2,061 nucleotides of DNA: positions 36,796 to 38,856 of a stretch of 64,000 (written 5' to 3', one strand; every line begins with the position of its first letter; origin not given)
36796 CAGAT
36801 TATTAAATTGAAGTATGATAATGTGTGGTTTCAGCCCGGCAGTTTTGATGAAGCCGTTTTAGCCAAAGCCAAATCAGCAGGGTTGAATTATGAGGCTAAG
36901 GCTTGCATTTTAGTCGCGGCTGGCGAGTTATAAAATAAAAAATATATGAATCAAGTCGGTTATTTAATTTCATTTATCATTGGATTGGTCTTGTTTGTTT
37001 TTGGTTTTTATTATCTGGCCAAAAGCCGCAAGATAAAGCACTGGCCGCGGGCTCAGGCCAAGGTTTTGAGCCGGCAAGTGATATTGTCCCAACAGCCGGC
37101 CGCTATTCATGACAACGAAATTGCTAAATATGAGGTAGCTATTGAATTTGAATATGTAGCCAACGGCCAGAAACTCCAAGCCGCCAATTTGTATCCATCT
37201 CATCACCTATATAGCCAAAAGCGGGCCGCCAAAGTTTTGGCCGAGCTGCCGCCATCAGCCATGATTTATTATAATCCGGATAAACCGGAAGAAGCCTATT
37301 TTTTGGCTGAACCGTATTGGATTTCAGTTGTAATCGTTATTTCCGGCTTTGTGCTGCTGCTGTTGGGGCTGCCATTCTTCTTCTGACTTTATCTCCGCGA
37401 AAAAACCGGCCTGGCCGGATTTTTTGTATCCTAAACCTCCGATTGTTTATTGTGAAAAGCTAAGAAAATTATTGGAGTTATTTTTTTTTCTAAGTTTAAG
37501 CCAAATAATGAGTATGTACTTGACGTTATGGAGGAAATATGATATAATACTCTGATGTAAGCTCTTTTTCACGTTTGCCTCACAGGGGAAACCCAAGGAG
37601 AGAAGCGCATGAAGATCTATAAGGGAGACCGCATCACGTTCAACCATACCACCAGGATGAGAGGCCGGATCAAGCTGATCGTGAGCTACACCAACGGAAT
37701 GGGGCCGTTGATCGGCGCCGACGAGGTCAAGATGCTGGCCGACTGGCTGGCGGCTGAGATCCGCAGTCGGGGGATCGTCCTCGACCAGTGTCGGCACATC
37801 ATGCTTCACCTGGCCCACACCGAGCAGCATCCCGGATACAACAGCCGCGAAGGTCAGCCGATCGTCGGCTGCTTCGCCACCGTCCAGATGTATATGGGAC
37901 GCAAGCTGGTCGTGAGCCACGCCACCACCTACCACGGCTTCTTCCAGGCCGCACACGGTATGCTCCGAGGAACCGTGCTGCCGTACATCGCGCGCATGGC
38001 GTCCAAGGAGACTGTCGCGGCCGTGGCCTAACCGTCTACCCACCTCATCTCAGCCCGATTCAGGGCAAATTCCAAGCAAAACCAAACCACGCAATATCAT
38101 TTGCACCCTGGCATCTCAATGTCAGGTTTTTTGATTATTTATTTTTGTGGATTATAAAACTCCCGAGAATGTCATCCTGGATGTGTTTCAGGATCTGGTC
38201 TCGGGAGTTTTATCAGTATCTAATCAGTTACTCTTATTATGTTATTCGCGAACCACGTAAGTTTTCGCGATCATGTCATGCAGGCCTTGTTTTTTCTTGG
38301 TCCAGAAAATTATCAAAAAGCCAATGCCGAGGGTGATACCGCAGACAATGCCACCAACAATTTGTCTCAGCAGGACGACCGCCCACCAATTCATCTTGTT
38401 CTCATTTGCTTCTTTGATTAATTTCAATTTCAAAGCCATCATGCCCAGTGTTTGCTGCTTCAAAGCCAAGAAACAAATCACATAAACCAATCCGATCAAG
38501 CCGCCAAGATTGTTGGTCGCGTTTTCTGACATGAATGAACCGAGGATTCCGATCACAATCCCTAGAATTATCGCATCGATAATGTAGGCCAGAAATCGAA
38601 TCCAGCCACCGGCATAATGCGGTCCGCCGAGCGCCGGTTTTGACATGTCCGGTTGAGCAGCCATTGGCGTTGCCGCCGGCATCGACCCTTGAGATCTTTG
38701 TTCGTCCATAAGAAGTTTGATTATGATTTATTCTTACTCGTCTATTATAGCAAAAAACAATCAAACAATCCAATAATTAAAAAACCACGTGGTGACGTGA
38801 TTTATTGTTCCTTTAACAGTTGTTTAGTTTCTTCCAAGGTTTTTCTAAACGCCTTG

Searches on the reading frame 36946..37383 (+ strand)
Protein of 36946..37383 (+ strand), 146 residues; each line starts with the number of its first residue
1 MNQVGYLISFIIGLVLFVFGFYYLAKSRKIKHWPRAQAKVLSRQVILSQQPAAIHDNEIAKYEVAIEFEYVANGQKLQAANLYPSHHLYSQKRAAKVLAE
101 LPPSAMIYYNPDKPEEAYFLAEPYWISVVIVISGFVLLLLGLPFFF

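Call 63: search_protein_families(library=pfam, proteins=[window:36946-37383:+], max_evalue=0.001)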
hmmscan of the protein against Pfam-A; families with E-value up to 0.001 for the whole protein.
window:36946-37383:+ (146 aa): 1 family
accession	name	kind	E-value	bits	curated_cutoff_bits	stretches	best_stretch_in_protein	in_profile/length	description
PF12158.14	DUF3592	-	8.7e-05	23.6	25.3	1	62-119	24-79/84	Domain of unknown function (DUF3592)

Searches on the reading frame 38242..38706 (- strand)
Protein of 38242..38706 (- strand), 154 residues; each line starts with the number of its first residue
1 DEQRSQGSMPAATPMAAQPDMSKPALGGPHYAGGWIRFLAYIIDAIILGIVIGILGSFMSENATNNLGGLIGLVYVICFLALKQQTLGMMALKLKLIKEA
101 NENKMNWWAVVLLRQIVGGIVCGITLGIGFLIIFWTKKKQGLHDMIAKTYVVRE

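Call 63: search_protein_families(library=pfam, proteins=[window:38242-38706:-], max_evalue=0.001)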
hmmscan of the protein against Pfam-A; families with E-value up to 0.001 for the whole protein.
window:38242-38706:- (154 aa): 2 families
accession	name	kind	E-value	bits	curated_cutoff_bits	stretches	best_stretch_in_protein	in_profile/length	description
PF06271.18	RDD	-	7.8e-20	72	24.1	1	31-148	1-137/137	RDD family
PF01061.29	ABC2_membrane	-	0.00057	19.9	26.9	1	33-135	21-119/211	ABC-2 type transporter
